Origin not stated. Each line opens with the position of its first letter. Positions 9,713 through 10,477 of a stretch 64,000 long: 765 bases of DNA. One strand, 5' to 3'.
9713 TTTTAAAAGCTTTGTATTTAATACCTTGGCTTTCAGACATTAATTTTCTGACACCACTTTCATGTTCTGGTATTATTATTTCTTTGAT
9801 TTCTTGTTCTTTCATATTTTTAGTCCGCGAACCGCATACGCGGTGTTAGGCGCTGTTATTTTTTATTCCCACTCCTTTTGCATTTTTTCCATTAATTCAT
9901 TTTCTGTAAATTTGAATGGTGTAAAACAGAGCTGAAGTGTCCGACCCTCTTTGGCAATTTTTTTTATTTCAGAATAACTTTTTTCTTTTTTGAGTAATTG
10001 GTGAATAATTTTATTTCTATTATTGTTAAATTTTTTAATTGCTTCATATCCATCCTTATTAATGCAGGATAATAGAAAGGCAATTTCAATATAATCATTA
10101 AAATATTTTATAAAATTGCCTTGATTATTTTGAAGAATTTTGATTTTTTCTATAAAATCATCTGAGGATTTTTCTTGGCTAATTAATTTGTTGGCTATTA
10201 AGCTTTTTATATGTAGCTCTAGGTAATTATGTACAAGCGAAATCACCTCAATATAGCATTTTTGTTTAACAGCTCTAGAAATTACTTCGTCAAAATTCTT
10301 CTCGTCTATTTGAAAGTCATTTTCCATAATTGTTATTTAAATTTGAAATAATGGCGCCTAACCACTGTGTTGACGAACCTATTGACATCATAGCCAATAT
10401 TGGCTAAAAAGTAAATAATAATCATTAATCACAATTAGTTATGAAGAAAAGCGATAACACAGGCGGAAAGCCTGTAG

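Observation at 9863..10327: HEPN-like Rx4H motif in cassette gene A, paired with membrane-anchored gene B: possible toxin/abortive-infection pair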

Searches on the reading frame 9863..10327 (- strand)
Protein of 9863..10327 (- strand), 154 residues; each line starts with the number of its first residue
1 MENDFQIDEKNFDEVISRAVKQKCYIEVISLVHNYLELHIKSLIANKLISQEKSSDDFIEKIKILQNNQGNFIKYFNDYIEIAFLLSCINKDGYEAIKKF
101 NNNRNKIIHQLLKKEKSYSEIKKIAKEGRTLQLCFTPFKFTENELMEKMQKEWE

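Call 3: search_protein_families(library=pfam, proteins=[window:9863-10327:-], max_evalue=1)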
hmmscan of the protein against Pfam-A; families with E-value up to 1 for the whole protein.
window:9863-10327:- (154 aa): 3 families
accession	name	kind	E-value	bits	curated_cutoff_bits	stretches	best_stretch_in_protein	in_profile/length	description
PF18739.6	HEPN_Apea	-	0.0059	17.5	24.4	1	41-123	26-110/136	Apea-like HEPN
PF01371.25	Trp_repressor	-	0.01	16.3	27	1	103-123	37-57/88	Trp repressor protein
PF22960.2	UBR1-like_wing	-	0.015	15.8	27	1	104-127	3-26/100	E3 ubiquitin-protein ligase UBR1-like, winged-helix domain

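Call 4: search_protein_families(library=padloc, proteins=[window:9863-10327:-], max_evalue=1)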
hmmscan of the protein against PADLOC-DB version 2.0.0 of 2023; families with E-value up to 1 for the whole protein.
window:9863-10327:- (154 aa): 0 families

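Call 5: search_protein_families(library=ncbifam, proteins=[window:9863-10327:-], max_evalue=1)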
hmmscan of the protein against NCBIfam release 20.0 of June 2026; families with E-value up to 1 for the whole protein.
window:9863-10327:- (154 aa): 2 families
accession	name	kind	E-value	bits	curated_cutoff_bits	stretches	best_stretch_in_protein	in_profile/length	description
TIGR00345.1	GET3_arsA_TRC40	subfamily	0.00076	19.1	135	1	36-103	229-296/299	TRC40/GET3/ArsA family transport-energizing ATPase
TIGR04153.1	cyanosortA_assc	subfamily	0.014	15.4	100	1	46-111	62-126/185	cyanoexosortase A system-associated protein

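Call 12: find_homologous_proteins(query=window:9863-10327:-, max_evalue=0.01)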
Query window:9863-10327:- (154 aa): 3 proteins with E <= 0.01 among 38 candidates.
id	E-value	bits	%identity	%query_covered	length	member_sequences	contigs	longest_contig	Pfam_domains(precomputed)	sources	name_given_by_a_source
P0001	1.5e-92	325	100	100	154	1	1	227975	-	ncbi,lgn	-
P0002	1.5e-59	218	67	100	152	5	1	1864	-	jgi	-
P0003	5.9e-59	216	69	99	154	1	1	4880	-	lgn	-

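Call 17: find_encoding_contigs(protein=P0003, flank=5000)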
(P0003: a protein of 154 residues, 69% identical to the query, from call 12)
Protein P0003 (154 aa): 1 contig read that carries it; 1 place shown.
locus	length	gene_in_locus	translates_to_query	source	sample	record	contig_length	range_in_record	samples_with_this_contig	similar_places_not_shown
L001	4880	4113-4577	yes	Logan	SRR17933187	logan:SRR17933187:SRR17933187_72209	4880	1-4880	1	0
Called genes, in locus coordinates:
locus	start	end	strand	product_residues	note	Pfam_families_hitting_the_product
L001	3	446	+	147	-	?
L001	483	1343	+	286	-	PF13292:DXP_synthase_N (weak), PF00456:Transketolase_N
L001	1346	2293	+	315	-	PF02779:Transket_pyr, PF02780:Transketolase_C, PF22613:Transketolase_C_1, PF17147:PFOR_II (weak)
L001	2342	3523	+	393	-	PF00155:Aminotran_1_2, PF01041:DegT_DnrJ_EryC1, PF01212:Beta_elim_lyase (faint), PF01053:Cys_Met_Meta_PP (weak), PF04864:Alliinase_C (faint)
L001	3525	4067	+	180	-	PF00293:NUDIX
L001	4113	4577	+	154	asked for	-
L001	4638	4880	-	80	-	?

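Call 18: find_encoding_contigs(protein=P0002, flank=5000)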
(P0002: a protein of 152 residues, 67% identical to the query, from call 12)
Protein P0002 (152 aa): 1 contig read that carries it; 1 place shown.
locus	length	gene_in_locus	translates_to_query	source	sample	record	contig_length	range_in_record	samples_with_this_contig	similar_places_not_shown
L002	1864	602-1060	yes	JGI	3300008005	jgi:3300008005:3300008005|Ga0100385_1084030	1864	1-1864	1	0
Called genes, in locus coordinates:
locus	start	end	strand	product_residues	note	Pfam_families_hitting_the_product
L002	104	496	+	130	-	-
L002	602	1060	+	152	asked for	-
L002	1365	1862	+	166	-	?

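Call 23: predict_structure(alignment_id=A1)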
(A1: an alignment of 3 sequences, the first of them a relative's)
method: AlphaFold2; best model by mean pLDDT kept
length: 154 residues; sequences in the alignment: 3
mean_pLDDT: 43.4   pTM: 0.26
mean pLDDT of the five models: 43.4, 43.1, 41.4, 41.4, 41.3
residues with pLDDT >= 90: 0; 70-90: 0; 50-70: 28; < 50: 126
segments of 3 or more residues with pLDDT < 50: 1-10, 18-20, 22-36, 46-49, 51-54, 57-91, 107-116, 120-122, 124-154
pLDDT, mean of each block of 10 residues (from residue 1): 34 49 43 48 48 47 42 35 43 51 47 48 43 31 43 37
secondary structure, 60 per line:
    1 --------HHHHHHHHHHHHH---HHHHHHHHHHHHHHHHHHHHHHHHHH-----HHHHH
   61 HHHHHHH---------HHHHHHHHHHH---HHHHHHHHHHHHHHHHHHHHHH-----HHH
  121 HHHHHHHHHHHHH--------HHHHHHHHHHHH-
elements in order: H9-21 H25-50 H56-67 H77-87 H91-112 H118-133 H142-153

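Call 24: search_protein_representatives(alignment_id=A1)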
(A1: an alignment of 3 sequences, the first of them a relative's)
Query: 3 sequences, 154 profile positions. Proteins with E-value up to 0.001 (for the whole library): 55; up to 1e-10: 33; up to 1e-30: 1. The best 55 are listed.
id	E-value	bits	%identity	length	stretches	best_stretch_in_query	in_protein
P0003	1.9e-84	297.5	-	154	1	1-154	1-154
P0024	1.6e-24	102.8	-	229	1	6-151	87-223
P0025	2.0e-24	102.6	-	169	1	7-147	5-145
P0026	2.2e-24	102.4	-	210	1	6-149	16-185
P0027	1.1e-23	100.2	-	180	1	3-139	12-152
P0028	1.3e-23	99.9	-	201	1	6-146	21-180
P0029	2.2e-23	99.1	-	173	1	10-145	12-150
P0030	2.5e-23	99.0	-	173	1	7-149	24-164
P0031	4.3e-23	98.2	-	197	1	6-147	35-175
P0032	1.2e-22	96.8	-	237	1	4-147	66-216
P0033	3.1e-21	92.2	-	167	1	9-145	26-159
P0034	7.4e-21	90.9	-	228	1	6-138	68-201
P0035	1.5e-20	90.0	-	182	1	4-144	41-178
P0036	5.1e-20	88.2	-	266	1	4-146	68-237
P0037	9.1e-20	87.4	-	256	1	5-150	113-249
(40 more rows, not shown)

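Call 27: search_protein_families(library=pfam, alignment_id=A2, max_evalue=0.1)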
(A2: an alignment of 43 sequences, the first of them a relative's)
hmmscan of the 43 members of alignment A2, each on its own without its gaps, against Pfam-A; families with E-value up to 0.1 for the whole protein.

A. member 1, P0001 (154 aa): 3 families
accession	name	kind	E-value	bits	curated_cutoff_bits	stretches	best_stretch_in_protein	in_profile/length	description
PF18739.6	HEPN_Apea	-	0.0059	17.5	24.4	1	41-123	26-110/136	Apea-like HEPN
PF01371.25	Trp_repressor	-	0.01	16.3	27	1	103-123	37-57/88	Trp repressor protein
PF22960.2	UBR1-like_wing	-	0.015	15.8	27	1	104-127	3-26/100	E3 ubiquitin-protein ligase UBR1-like, winged-helix domain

B. families by the number of members that match (of 43 scanned): 55 families (the first 25 are shown)
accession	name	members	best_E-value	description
PF13248.11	Zn_ribbon_3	3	0.003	zinc-ribbon domain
PF08271.17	Zn_Ribbon_TF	3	0.017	TFIIB zinc-binding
PF18739.6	HEPN_Apea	2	0.0059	Apea-like HEPN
PF25164.1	CoiA_N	2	0.006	Competence protein CoiA, N-terminal domain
PF13453.11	Zn_ribbon_TFIIB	2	0.0077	Transcription factor zinc-finger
PF18735.6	HEPN_RiboL-PSP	2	0.012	RiboL-PSP-HEPN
PF23783.1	Zn_ribbon_TiaS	2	0.034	TiaS C-terminal zinc ribbon domain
PF24747.1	Zn-ribbon_GIR1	2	0.046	GIR1-like zinc ribbon domain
PF12760.12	Zn_ribbon_IS1595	2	0.055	Transposase zinc-ribbon domain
PF25208.1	DUF7838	2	0.082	Domain of unknown function (DUF7838)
PF05068.17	MtlR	1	0.00037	Mannitol repressor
PF18414.7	zf_C2H2_10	1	0.00059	C2H2 type zinc-finger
PF25202.1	DUF7834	1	0.00077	Family of unknown function (DUF7834)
PF24460.1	DUF7575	1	0.0011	Domain of unknown function (DUF7575)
PF18730.6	HEPN_Cthe2314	1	0.0021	Cthe_2314-like HEPN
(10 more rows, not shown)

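Call 28: search_solved_structures(query=A2, max_evalue=10, show_alignments=3)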
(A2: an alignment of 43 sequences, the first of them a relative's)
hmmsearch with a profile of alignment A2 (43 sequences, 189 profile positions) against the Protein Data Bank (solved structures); distinct sequences matched with E-value up to 10: 0.

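Call 34: predict_structure(alignment_id=A2)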
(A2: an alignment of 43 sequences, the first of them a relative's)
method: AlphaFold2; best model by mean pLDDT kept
length: 154 residues; sequences in the alignment: 43
mean_pLDDT: 90.2   pTM: 0.85
mean pLDDT of the five models: 90.2, 90.2, 89.6, 88.7, 86.2
residues with pLDDT >= 90: 106; 70-90: 39; 50-70: 7; < 50: 2
segments of 3 or more residues with pLDDT < 50: none
pLDDT, mean of each block of 10 residues (from residue 1): 71 96 98 96 91 81 75 83 96 97 96 91 97 90 93 92
secondary structure, 60 per line:
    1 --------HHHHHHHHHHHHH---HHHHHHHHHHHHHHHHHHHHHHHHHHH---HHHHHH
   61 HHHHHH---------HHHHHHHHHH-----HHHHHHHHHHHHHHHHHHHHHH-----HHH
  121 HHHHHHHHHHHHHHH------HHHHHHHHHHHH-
elements in order: H9-21 H25-51 H55-66 H76-85 H91-112 H118-135 H142-153

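Call 36: fold_search(model_id=the predicted structure, library=pdb)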
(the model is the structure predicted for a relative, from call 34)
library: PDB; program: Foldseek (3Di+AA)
matches with E <= 10: 238; with E <= 0.001: 0
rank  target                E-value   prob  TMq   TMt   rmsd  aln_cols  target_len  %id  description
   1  7xge_G                2.8e-01  0.16  0.19  0.18  20.2       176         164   12  Crystal structure of MCL-1 in complex with computationally designed inhibitor protein (released 2022-07-20)
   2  9n0k_A                8.2e-01  0.28  0.29  0.34  14.6       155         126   15  Crystal structure of KABLE triple mutant (Ile12Phe, Lys14Pro, Leu20Trp) (released 2025-08-20)
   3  8yuf_A                8.2e-01  0.28  0.30  0.34   9.6       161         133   14  Crystal structure of HEPN (Q64A) toxin (released 2025-04-02)
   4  5xsj_L                1.1e+00  0.15  0.22  0.27  17.1       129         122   19  XylFII-LytSN complex (released 2017-08-02)
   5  4z9i_B                1.1e+00  0.10  0.20  0.19  17.4       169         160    9  Asp-TarS from E. coli (released 2016-07-20)
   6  5xsd_L                1.2e+00  0.20  0.26  0.32  17.5       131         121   14  XylFII-LytSN complex mutant - D103A (released 2017-08-02)
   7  6z0c_C                1.3e+00  0.07  0.18  0.15  22.8       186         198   10  Structure of in silico modelled artificial Maquette-3 protein (released 2021-03-17)
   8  7zjm_A                1.4e+00  0.16  0.29  0.22  17.9       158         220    9  Crystal structure of a complex between CspZ from Borrelia burgdorferi strain B408 and human FH SCR domains 6-7 (released 2023-04-19)
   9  6z0c_B                1.4e+00  0.07  0.18  0.16  20.6       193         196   11  Structure of in silico modelled artificial Maquette-3 protein (released 2021-03-17)
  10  6z0c_A                1.4e+00  0.07  0.18  0.15  23.7       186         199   10  Structure of in silico modelled artificial Maquette-3 protein (released 2021-03-17)
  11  9fks_i                1.5e+00  0.20  0.30  0.18  14.4       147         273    9  Respiratory supercomplex CIII2-CIV2 from alphaproteobacterium (released 2025-12-17)
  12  1ya9                  1.5e+00  0.14  0.26  0.25  17.1       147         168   10  Crystal Structure of the 22kDa N-Terminal Fragment of Mouse Apolipoprotein E (released 2005-06-07)
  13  4pgk                  1.5e+00  0.14  0.23  0.16  16.3       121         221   12  Insights into Substrate and Metal Binding from the Crystal Structure of Cyanobacterial Aldehyde Deformylating Oxygenase  (released 2014-12-24)
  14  7twa_C                1.5e+00  0.06  0.19  0.15  15.8       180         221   11  Crystal structure of apo BesC from Streptomyces cattleya (released 2022-04-13)
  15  6y06_MODEL_1_A        1.5e+00  0.20  0.26  0.32  15.5       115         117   14  Moevan: a designed granulopoietic protein by topological rescaffolding (released 2020-03-18)
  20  6m6u_H                1.9e+00  0.25  0.35  0.40   7.5       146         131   14  Crystal structure the toxin-antitoxin MntA-HpeT mutant-D39ED41E (released 2020-09-30)
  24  3c8g_C                2.3e+00  0.25  0.38  0.35  10.5       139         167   12  Crystal structure of a possible transciptional regulator YggD from Shigella flexneri 2a str. 2457T (released 2008-02-19)
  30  3c8g_D                2.6e+00  0.28  0.42  0.40   5.3       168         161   11  Crystal structure of a possible transciptional regulator YggD from Shigella flexneri 2a str. 2457T (released 2008-02-19)
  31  3c8g_A                2.6e+00  0.23  0.38  0.36  10.0       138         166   13  Crystal structure of a possible transciptional regulator YggD from Shigella flexneri 2a str. 2457T (released 2008-02-19)
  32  6m6w_G                2.6e+00  0.18  0.32  0.37  17.9       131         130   11  Crystal structure the toxin-antitoxin MntA-HpeT mutant-Y104A (released 2020-09-30)
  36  5yep_C                2.7e+00  0.18  0.33  0.37   8.2       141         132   14  Crystal structure of SO_3166-SO_3165 from Shewanella oneidensis (released 2018-03-28)
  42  1wwp_A                3.0e+00  0.21  0.38  0.46   8.4       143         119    8  Crystal structure of ttk003001694 from Thermus Thermophilus HB8 (released 2005-07-12)
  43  6m6w_B                3.0e+00  0.21  0.38  0.43   8.6       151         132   12  Crystal structure the toxin-antitoxin MntA-HpeT mutant-Y104A (released 2020-09-30)
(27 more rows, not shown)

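Call 41: find_related_loci(query=A4, collection=genome_contigs, flank=4000)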
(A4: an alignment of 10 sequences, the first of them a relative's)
Query A4 (154 aa) in genome_contigs; peptide patterns used: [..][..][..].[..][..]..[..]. (x = any residue, [..] = any of these).
14 stretches matched a pattern; 9 encode a relative of the query (tblastn E <= 1e-3); 9 distinct loci.
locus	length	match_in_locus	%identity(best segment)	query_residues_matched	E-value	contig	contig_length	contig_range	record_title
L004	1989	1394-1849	68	1-154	9e-70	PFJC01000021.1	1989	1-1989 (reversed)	MAG: Candidatus Uhrbacteria bacterium CG_4_10_14_3_um_filter_41_21 CG_4_10_14_3_um_filter_scaffold_55084_c, whole genome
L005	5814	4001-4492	42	4-154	2e-31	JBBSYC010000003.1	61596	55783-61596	MAG: Nanoarchaeota archaeon isolate H51-bin075_1 H51_bin075_1_000000000003, whole genome shotgun sequence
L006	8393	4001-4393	36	6-145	2e-25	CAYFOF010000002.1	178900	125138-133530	MAG TPA_asm: Candidatus Woesearchaeota archaeon isolate ERP019367_co1_57 genome assembly, contig: NODE_111_length_178900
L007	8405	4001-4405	36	7-137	2e-25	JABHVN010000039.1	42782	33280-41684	MAG: Candidatus Woesearchaeota archaeon isolate SI047_bin109 k141_1052832, whole genome shotgun sequence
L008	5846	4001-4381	38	6-141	8e-25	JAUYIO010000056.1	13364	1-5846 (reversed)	MAG: Nanoarchaeota archaeon isolate C24_maxbin.320 C24_k141_361412, whole genome shotgun sequence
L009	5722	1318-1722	34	6-149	9e-25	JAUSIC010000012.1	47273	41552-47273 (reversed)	MAG: Nanoarchaeota archaeon isolate E14_metabat.bin.221 E14_k141_1266604, whole genome shotgun sequence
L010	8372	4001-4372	35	6-138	1e-24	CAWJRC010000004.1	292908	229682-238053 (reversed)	MAG: uncultured archaeon isolate MFD03726.bin.2.13 genome assembly, contig: contig_76478, whole genome shotgun sequence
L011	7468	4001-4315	33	12-137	2e-15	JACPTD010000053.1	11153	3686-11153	MAG: Candidatus Woesearchaeota archaeon isolate NC_groundwater_723_Ag_S-0.2um_38_8 S36_SO-2_scaffold_283413, whole genom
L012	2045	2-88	52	12-40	7e-7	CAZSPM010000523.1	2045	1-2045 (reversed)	MAG TPA_asm: uncultured Eubacteriales bacterium isolate binchicken_co275_105 genome assembly, contig: NODE_144795_length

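Call 61: fold_search(model_id=the predicted structure, library=viral)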
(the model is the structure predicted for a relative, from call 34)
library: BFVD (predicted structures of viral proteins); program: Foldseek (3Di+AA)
matches with E <= 10: 183; with E <= 0.001: 0
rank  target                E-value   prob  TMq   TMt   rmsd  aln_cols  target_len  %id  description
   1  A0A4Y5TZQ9            1.1e-01  0.99  0.52  0.50   7.6       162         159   10  (no name in the UniProt tables at hand)
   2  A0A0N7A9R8            1.9e-01  0.57  0.30  0.12  18.3       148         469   16  (no name in the UniProt tables at hand)
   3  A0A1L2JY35            2.3e-01  0.41  0.29  0.28  17.4       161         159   10  Uncharacterized protein [Aeribacillus phage AP45]
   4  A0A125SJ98            2.7e-01  0.41  0.28  0.09  20.0       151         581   15  (no name in the UniProt tables at hand)
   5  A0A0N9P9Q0            5.3e-01  0.23  0.28  0.16  20.9       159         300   12  (no name in the UniProt tables at hand)
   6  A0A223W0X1            6.2e-01  0.63  0.42  0.41   8.8       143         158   15  Uncharacterized protein [Agrobacterium phage Atu_ph08]
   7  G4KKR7                7.6e-01  0.20  0.26  0.09  13.0       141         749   15  (no name in the UniProt tables at hand)
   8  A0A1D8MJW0            7.6e-01  0.16  0.30  0.16  17.4       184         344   13  Putative rep protein [uncultured virus]
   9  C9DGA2                8.4e-01  0.14  0.21  0.25  16.6       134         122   16  Uncharacterized protein [Delftia phage PhiW-14]
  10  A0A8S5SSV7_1          9.8e-01  0.25  0.33  0.09  12.6       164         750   15  Minor tail protein [Myoviridae sp. ctfyA6]
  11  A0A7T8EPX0            1.1e+00  0.33  0.33  0.15  16.9       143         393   11  Uncharacterized protein [Erwinia phage pEa_SNUABM_5]
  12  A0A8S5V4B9            1.1e+00  0.16  0.25  0.26  16.2       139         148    7  Nucleoporin [Siphoviridae sp. ctNHg2]
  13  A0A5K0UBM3            1.3e+00  0.15  0.22  0.11  14.9       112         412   13  Uncharacterized protein [Yasminevirus sp. GU-2018]
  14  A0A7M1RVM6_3          1.3e+00  0.11  0.22  0.04  14.2       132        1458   18  Uncharacterized protein [uncultured phage cr131_1]
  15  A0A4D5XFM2            1.5e+00  0.20  0.29  0.25  15.8       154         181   13  Uncharacterized protein [Pithovirus LCDPAC01]
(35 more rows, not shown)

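Call 64: search_protein_families(library=phrogs, proteins=[window:9863-10327:-, L007:2990-3529:+], max_evalue=0.1)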
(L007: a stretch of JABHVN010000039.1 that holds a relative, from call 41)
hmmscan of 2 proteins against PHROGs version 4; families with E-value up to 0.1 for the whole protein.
window:9863-10327:- (154 aa): 2 families
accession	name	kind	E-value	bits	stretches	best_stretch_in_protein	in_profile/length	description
phrog_7354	-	head and packaging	0.0061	18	0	110-134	44-68/81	major head protein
phrog_5483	-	unknown function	0.017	15.8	1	8-125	11-116/185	-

L007:2990-3529:+ (179 aa): 1 family
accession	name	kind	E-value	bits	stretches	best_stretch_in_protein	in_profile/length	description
phrog_21117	-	unknown function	0.053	14.7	0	92-112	2-22/55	-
